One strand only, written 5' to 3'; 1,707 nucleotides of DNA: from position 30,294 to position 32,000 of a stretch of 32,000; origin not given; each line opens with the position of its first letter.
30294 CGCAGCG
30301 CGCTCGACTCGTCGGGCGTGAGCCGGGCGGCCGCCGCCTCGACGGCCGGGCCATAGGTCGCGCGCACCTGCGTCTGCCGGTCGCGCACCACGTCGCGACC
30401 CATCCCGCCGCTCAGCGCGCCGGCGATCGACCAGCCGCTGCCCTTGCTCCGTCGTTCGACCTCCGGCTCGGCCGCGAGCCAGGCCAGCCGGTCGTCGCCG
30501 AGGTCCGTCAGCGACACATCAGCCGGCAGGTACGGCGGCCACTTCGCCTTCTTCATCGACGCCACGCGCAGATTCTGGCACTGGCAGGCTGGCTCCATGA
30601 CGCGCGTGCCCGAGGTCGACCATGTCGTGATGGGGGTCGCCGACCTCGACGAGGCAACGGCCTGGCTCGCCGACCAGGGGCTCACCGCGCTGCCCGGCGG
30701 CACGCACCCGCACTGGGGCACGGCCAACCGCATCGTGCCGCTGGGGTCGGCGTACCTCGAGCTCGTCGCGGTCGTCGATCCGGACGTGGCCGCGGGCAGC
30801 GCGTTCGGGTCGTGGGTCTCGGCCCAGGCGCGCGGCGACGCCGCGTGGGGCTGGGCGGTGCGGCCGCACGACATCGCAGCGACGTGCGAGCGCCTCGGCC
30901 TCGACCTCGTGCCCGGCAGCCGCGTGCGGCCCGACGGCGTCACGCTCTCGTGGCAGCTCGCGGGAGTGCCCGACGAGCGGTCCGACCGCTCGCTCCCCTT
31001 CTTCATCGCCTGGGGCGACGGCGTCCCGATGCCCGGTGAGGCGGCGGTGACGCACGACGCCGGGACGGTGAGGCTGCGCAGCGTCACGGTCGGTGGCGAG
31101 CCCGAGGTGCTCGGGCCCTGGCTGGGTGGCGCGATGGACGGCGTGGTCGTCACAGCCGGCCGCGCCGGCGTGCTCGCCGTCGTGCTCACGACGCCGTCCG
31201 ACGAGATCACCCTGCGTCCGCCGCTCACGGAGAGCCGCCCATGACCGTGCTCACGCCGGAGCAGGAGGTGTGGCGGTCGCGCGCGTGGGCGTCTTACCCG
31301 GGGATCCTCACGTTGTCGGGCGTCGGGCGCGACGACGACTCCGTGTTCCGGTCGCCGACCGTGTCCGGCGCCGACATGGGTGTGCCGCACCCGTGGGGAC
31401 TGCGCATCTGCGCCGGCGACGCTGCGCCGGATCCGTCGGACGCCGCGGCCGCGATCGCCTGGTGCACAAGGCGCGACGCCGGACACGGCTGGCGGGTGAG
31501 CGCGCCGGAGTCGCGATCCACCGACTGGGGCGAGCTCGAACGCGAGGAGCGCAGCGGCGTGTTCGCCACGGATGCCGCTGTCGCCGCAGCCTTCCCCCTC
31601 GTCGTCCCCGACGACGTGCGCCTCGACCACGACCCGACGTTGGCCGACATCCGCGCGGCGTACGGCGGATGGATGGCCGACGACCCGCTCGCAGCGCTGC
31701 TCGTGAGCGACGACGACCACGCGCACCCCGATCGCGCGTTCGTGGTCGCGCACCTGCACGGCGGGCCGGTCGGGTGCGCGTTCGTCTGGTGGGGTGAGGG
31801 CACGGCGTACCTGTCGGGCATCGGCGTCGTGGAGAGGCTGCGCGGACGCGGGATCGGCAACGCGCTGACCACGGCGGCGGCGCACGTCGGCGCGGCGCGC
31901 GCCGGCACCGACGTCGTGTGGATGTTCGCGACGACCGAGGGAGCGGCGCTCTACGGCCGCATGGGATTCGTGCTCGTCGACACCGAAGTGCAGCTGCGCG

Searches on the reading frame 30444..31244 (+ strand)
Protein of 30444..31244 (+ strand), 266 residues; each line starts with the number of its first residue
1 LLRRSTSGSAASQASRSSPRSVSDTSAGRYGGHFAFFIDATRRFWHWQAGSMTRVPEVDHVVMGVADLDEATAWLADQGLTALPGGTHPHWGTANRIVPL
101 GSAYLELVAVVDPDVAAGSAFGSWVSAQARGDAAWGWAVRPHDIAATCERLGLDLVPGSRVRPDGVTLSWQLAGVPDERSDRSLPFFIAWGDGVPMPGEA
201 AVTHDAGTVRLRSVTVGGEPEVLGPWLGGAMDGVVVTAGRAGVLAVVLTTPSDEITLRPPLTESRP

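Call 37: search_protein_families(library=pfam, proteins=[window:30444-31244:+], max_evalue=0.00001)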
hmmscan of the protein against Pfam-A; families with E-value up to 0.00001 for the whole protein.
window:30444-31244:+ (266 aa): 2 families
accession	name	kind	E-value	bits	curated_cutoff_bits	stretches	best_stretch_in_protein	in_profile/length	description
PF13468.12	Glyoxalase_3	-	1.3e-39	136.6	25.1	1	58-219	1-163/176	Glyoxalase-like domain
PF13669.12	Glyoxalase_4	-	9.7e-06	26.3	27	0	59-151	1-86/109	Glyoxalase/Bleomycin resistance protein/Dioxygenase superfamily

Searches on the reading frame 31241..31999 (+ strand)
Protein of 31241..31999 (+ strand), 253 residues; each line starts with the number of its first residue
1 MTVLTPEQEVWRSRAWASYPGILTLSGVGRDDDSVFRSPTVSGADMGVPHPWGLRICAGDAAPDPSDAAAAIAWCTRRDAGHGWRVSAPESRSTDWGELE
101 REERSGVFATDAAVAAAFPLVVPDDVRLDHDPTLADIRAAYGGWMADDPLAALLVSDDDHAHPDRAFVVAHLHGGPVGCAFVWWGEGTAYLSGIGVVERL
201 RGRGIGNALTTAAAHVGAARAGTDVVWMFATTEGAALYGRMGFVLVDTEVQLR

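Call 37: search_protein_families(library=pfam, proteins=[window:31241-31999:+], max_evalue=0.00001)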
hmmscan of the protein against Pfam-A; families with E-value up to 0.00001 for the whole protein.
window:31241-31999:+ (253 aa): 2 families
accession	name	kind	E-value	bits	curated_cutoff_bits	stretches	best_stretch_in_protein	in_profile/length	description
PF13508.13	Acetyltransf_7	-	4.5e-10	40.2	27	1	164-244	2-83/84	Acetyltransferase (GNAT) domain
PF00583.31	Acetyltransf_1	-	3e-09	37.6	20.7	1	156-243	25-116/116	Acetyltransferase (GNAT) family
